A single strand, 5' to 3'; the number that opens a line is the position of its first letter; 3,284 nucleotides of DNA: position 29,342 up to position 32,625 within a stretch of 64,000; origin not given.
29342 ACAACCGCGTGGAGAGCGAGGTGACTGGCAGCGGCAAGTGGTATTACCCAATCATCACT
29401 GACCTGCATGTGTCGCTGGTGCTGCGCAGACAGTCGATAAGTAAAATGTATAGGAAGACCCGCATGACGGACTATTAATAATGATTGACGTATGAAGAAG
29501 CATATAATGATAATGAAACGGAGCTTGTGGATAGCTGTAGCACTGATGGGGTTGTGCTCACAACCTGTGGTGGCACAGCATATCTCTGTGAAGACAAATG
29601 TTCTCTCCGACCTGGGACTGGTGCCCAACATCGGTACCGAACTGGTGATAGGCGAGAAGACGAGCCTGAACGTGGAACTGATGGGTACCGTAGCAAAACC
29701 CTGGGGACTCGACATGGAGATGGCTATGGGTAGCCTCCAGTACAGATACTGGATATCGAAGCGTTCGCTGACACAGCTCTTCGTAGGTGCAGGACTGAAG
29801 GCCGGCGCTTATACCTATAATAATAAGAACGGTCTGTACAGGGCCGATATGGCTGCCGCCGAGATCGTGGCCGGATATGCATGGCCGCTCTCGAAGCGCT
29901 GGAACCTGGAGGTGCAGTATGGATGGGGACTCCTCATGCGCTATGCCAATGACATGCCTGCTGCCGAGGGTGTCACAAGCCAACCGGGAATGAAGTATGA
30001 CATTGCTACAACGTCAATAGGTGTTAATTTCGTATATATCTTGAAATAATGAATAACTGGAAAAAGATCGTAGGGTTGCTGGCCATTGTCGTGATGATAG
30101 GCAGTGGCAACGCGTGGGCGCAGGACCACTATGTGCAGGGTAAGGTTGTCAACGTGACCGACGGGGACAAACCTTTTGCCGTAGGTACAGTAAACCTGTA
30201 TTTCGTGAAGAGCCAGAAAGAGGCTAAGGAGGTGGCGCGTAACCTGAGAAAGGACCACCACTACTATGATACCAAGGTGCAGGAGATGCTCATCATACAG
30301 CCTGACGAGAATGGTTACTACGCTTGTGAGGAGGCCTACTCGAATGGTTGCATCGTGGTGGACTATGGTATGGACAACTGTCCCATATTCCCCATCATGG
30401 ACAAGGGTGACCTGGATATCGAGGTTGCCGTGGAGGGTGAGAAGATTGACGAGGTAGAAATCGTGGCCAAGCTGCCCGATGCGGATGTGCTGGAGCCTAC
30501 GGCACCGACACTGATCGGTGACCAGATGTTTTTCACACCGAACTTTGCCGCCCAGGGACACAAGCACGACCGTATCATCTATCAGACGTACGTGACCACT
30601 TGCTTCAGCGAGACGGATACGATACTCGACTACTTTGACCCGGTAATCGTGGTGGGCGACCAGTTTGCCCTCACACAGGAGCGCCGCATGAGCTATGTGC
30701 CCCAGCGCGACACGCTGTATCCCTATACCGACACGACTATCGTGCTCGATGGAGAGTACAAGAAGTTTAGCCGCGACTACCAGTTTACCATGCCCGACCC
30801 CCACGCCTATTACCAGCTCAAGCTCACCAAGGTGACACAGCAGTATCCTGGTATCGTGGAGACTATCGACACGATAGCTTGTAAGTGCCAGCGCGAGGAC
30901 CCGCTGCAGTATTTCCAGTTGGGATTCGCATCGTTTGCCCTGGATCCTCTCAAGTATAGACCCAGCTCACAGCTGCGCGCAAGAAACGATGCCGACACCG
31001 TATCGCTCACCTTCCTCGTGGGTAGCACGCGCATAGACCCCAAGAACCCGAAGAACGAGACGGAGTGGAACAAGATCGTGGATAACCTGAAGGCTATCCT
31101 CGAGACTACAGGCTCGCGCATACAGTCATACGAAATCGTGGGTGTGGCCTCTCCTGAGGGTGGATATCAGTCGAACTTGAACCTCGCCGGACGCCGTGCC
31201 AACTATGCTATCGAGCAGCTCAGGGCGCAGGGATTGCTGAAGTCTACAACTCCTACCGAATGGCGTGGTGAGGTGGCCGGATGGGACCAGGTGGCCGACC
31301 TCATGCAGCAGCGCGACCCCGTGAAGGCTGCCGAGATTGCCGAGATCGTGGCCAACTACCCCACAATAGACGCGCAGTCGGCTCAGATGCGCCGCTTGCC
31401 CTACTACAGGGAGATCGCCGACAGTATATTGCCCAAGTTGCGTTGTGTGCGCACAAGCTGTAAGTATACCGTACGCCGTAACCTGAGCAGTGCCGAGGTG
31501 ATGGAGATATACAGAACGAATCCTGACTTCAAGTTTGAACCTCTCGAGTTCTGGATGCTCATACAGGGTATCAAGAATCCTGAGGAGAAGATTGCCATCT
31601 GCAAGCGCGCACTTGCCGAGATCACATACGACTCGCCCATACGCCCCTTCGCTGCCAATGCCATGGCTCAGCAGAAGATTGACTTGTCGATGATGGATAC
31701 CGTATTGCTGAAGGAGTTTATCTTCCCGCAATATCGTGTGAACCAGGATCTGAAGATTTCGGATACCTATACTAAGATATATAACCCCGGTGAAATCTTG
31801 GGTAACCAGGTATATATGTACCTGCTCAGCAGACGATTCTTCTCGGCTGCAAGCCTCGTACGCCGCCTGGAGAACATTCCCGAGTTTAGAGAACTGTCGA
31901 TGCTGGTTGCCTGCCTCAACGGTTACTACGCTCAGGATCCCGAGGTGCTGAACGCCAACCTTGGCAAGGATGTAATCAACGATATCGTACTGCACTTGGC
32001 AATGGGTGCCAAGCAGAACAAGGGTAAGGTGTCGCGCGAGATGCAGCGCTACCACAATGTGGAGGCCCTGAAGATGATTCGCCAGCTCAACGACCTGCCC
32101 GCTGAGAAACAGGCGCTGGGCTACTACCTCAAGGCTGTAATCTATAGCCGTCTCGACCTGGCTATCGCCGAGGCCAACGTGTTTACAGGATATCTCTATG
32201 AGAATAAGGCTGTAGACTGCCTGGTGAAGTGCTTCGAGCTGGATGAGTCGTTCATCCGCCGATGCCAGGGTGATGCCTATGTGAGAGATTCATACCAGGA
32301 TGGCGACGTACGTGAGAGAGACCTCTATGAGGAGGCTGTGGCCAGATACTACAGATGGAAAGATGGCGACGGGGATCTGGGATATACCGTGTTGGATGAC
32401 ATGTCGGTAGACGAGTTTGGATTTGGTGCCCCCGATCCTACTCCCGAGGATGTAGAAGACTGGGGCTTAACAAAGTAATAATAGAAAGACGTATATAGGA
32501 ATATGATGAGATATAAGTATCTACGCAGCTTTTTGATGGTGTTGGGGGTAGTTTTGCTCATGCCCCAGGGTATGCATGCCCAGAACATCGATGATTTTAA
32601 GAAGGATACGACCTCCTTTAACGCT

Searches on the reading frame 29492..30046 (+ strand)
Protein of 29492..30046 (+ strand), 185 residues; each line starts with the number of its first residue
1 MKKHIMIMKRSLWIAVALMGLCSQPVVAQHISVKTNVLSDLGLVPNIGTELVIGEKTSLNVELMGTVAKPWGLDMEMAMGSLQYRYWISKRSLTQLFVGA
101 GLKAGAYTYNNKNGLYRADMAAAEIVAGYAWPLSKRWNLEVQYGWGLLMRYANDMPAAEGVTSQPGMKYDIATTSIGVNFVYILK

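Call 11: search_protein_families(library=pfam, proteins=[window:29492-30046:+], max_evalue=0.01)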
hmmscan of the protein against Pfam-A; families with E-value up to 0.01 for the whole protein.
window:29492-30046:+ (185 aa): 2 families
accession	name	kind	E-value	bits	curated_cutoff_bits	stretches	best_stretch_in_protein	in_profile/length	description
PF12099.14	DUF3575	-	7.8e-29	100.7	21.1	1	17-184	4-177/177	Protein of unknown function (DUF3575)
PF13505.12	OMP_b-brl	-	0.0037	17.9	28.7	0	74-163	81-158/175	Outer membrane protein beta-barrel domain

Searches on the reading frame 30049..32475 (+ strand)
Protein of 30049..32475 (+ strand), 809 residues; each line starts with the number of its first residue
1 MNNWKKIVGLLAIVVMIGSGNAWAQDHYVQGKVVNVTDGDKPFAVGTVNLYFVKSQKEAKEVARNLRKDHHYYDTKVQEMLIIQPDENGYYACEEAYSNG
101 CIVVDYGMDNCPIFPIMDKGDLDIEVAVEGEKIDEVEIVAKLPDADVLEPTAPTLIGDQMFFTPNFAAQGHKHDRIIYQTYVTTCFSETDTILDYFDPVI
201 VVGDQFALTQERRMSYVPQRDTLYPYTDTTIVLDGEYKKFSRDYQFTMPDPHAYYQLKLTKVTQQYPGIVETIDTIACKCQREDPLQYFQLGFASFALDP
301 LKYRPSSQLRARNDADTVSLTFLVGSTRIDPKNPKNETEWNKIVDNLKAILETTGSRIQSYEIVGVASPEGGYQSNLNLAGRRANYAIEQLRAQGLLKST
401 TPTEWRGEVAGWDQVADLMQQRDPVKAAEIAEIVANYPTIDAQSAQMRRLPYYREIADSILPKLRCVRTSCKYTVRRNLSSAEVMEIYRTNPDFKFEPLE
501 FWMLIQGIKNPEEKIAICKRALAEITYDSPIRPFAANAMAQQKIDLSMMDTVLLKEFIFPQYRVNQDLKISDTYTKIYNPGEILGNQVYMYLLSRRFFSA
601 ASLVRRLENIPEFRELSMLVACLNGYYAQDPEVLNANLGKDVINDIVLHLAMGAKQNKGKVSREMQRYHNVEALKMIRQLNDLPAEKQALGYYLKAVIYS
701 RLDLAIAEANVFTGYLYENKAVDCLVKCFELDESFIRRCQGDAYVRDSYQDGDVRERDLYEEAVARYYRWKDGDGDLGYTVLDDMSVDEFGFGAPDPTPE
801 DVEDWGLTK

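Call 3: search_protein_families(library=pfam, proteins=[window:30049-32475:+], max_evalue=1)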
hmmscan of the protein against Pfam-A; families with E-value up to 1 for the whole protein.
window:30049-32475:+ (809 aa): 1 family
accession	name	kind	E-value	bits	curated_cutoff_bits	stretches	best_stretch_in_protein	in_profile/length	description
PF00691.25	OmpA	-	0.00012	22.8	27.2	1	322-409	2-82/98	OmpA family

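Call 4: search_protein_families(library=ncbifam, proteins=[window:30049-32475:+], max_evalue=1)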
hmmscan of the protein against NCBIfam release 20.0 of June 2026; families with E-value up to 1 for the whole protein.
window:30049-32475:+ (809 aa): 3 families
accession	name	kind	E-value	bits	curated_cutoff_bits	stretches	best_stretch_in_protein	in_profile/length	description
NF000261.1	NimABCDEF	equivalog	0.058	13.3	260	1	166-213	56-108/153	NimABCDEF family 5-nitroimidazole reductase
NF038120.1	PEP_CTERM_QFxxD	subfamily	0.061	13.2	80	1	213-302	96-189/215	NF038120 family PEP-CTERM protein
NF053611.1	YiaD_Gzip_OmpA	equivalog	0.11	12.2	175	1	340-408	121-183/206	YiaD family glycine zipper/OmpA-like lipoprotein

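Call 27: search_solved_structures(query=window:30049-32475:+, max_evalue=1)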
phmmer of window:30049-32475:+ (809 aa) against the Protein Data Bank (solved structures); distinct sequences matched with E-value up to 1: 0.

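Call 62: find_homologous_proteins(query=window:30049-32475:+, max_evalue=0.001)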
Query window:30049-32475:+ (809 aa): 53 proteins with E <= 0.001 among 8000 candidates.
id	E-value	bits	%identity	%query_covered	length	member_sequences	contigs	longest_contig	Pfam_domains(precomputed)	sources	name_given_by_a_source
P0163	0.0e+0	1861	99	100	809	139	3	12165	-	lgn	-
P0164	0.0e+0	1580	83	100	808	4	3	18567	-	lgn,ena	-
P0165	0.0e+0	1574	83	100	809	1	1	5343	-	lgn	-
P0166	0.0e+0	1265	66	100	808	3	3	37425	-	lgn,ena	-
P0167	0.0e+0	1238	65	99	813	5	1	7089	-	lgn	-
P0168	0.0e+0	1200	64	100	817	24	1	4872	-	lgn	-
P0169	0.0e+0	1192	64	100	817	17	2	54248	-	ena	-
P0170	0.0e+0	1174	63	100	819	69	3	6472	PF00691.26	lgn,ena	-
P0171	0.0e+0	1115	61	100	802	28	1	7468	-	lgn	-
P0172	0.0e+0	1113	60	99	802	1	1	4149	PF00691.26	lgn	-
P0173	0.0e+0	1064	55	100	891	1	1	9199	-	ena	-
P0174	4.1e-255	867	50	99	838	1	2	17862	PF00691.26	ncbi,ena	-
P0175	1.7e-81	293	30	88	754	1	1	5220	-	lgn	-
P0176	1.8e-80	289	30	93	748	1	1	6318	-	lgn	-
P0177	3.2e-80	288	30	92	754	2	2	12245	-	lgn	-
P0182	2.7e-69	252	29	91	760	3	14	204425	-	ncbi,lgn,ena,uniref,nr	ncbi:hypothetical protein [uncultured Mediterranea sp.]|uniref:hypothetical protein n=1 Tax=uncultur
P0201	3.2e-38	149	26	93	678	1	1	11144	PF13715.13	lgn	-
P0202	3.5e-38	149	26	93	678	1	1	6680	PF13715.13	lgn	-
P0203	3.5e-38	149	25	93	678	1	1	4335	PF13715.13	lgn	-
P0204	4.7e-38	149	26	93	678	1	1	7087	PF13715.13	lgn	-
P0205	6.2e-38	149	26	93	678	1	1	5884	PF13715.13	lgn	-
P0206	8.8e-38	148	26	93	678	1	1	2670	PF13715.13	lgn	-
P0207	1.0e-37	148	26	93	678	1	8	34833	PF13715.13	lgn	-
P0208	1.2e-37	148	26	93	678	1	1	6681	PF13715.13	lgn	-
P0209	1.8e-37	147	26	93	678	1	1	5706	PF13715.13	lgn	-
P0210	2.4e-37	147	25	93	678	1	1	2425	PF13715.13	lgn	-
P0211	2.6e-37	147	27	77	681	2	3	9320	PF13715.13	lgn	-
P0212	7.0e-34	135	26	79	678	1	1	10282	PF13715.13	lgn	-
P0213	2.8e-32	130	26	77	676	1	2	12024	PF13715.13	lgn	-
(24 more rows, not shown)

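Call 63: find_encoding_contigs(protein=P0182, flank=8000, max_places=2)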
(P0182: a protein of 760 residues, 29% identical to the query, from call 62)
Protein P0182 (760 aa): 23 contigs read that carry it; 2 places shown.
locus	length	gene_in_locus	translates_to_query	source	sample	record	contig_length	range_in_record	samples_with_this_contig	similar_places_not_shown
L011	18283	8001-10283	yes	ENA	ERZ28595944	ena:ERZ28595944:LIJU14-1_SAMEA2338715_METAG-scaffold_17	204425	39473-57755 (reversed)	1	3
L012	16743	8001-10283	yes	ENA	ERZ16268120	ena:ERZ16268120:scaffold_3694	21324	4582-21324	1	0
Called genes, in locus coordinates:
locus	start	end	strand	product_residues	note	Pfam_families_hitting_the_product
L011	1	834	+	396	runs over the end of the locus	PF12099:DUF3575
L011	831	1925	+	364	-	-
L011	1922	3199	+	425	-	PF13149:Mfa_like_1 (weak)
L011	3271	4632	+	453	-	-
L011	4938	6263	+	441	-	PF13149:Mfa_like_1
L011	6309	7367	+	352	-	PF13149:Mfa_like_1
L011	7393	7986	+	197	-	PF12099:DUF3575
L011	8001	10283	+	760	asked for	-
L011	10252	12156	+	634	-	-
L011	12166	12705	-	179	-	PF08534:Redoxin, PF00578:AhpC-TSA, PF00085:Thioredoxin (weak), PF13098:Thioredoxin_2 (weak), PF13905:Thioredoxin_8 (weak)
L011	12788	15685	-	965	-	PF04851:ResIII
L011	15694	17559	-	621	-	PF01555:N6_N4_Mtase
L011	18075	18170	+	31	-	-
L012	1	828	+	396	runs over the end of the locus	PF12099:DUF3575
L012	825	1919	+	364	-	-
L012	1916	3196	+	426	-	PF13149:Mfa_like_1 (weak)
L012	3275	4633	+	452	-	PF13149:Mfa_like_1 (weak)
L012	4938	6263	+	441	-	PF13149:Mfa_like_1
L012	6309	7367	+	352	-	PF13149:Mfa_like_1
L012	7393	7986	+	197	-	PF12099:DUF3575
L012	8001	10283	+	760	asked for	-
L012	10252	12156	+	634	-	-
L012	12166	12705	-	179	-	PF08534:Redoxin, PF00578:AhpC-TSA, PF00085:Thioredoxin (weak), PF13098:Thioredoxin_2 (weak), PF13905:Thioredoxin_8 (weak)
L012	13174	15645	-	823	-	PF04023:FeoA, PF01926:MMR_HSR1, PF02421:FeoB_N, PF17910:FeoB_Cyto, PF07670:Gate, PF07664:FeoB_C, PF07670:Gate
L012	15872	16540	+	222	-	PF01171:ATP_bind_3, PF06508:QueC (weak)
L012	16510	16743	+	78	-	?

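Call 64: find_encoding_contigs(protein=P0207, flank=8000, max_places=2)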
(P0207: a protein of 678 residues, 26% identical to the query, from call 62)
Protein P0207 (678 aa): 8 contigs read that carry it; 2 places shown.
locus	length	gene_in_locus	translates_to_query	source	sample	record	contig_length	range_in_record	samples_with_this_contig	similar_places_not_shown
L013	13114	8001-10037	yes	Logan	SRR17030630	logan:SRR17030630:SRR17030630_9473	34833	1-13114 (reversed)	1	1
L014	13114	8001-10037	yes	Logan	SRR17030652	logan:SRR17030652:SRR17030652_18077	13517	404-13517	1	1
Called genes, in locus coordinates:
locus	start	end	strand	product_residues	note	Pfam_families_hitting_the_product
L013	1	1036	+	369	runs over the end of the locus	PF01883:FeS_assembly_P, PF00142:Fer4_NifH (faint), PF01656:CbiA, PF02374:ArsA_ATPase (weak), PF09140:MipZ (weak), PF10609:ParA, PF13614:AAA_31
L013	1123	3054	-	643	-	PF00270:DEAD, PF00271:Helicase_C, PF16124:RecQ_Zn_bind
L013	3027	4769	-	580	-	PF01368:DHH, PF02272:DHHA1, PF17768:RecJ_OB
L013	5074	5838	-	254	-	PF01551:Peptidase_M23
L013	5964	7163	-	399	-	PF00155:Aminotran_1_2, PF01053:Cys_Met_Meta_PP (weak), PF01041:DegT_DnrJ_EryC1 (weak)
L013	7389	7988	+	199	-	PF12099:DUF3575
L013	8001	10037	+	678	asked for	PF13715:CarbopepD_reg_2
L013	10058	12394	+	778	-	-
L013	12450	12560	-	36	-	-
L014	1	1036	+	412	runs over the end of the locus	PF01883:FeS_assembly_P, PF10609:ParA, PF00142:Fer4_NifH (faint), PF01656:CbiA, PF02374:ArsA_ATPase (weak), PF09140:MipZ (weak), PF13614:AAA_31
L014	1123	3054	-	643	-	PF00270:DEAD, PF00271:Helicase_C, PF16124:RecQ_Zn_bind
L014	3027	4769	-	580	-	PF01368:DHH, PF02272:DHHA1, PF17768:RecJ_OB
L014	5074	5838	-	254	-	PF01551:Peptidase_M23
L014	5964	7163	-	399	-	PF00155:Aminotran_1_2, PF01053:Cys_Met_Meta_PP (weak), PF01041:DegT_DnrJ_EryC1 (weak)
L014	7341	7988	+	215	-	PF12099:DUF3575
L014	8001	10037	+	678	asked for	PF13715:CarbopepD_reg_2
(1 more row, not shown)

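Call 67: search_solved_structures(query=A4, max_evalue=1, show_alignments=1)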
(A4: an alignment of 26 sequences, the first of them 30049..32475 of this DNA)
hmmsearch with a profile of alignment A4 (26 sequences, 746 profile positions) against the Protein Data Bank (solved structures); distinct sequences matched with E-value up to 1: 6.
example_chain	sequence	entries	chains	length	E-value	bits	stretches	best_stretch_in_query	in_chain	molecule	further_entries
8aa4_A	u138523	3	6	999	1.3e-06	30.4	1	9-144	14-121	SusC homolog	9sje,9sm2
5t3r_D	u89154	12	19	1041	0.00053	21.7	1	7-147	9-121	SusC homolog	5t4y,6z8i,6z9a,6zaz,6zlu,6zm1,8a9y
9hfj_A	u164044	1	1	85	0.0099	17.5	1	82-127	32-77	SusC homolog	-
3kae_A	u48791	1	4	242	0.029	16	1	593-638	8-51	Possible protein of nuclear scaffold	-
6ytc_A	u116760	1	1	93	0.045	15.3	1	75-139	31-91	TonB-dependent receptor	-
8qyd_F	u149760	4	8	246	0.24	12.9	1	338-407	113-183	Membrane protein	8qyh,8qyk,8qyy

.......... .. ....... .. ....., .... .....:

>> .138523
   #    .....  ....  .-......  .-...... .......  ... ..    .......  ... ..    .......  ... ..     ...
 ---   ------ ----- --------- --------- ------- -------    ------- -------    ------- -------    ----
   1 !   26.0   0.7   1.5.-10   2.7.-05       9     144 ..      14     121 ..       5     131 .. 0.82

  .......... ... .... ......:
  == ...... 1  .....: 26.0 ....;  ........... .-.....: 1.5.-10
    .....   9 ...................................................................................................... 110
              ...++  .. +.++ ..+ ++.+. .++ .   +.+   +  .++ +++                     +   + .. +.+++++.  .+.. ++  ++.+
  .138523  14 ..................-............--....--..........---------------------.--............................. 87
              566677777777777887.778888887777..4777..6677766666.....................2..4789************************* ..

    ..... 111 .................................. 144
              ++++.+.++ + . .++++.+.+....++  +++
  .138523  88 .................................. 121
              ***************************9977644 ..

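Call 68: search_protein_families(library=pfam, alignment_id=A4, max_evalue=0.01)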
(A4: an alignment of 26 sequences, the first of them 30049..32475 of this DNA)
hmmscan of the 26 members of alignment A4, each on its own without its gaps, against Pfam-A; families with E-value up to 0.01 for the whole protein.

A. member 1, window:30049-32475:+ (809 aa): 1 family
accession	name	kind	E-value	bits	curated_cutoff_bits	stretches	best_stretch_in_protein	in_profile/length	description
PF00691.25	OmpA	-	0.00012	22.8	27.2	1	322-409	2-82/98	OmpA family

B. families by the number of members that match (of 26 scanned): 6 families
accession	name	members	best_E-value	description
PF00691.25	OmpA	8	4e-07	OmpA family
PF13715.12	CarbopepD_reg_2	4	2.1e-08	CarboxypepD_reg-like domain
PF13620.12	CarboxypepD_reg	2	0.00023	Carboxypeptidase regulatory-like domain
PF03755.18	YicC-like_N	1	0.0037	Endoribonuclease YicC-like, N-terminal region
PF21186.2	DUF6852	1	0.0052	Domain of unknown function (DUF6852)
PF14559.12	TPR_19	1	0.007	Tetratricopeptide repeat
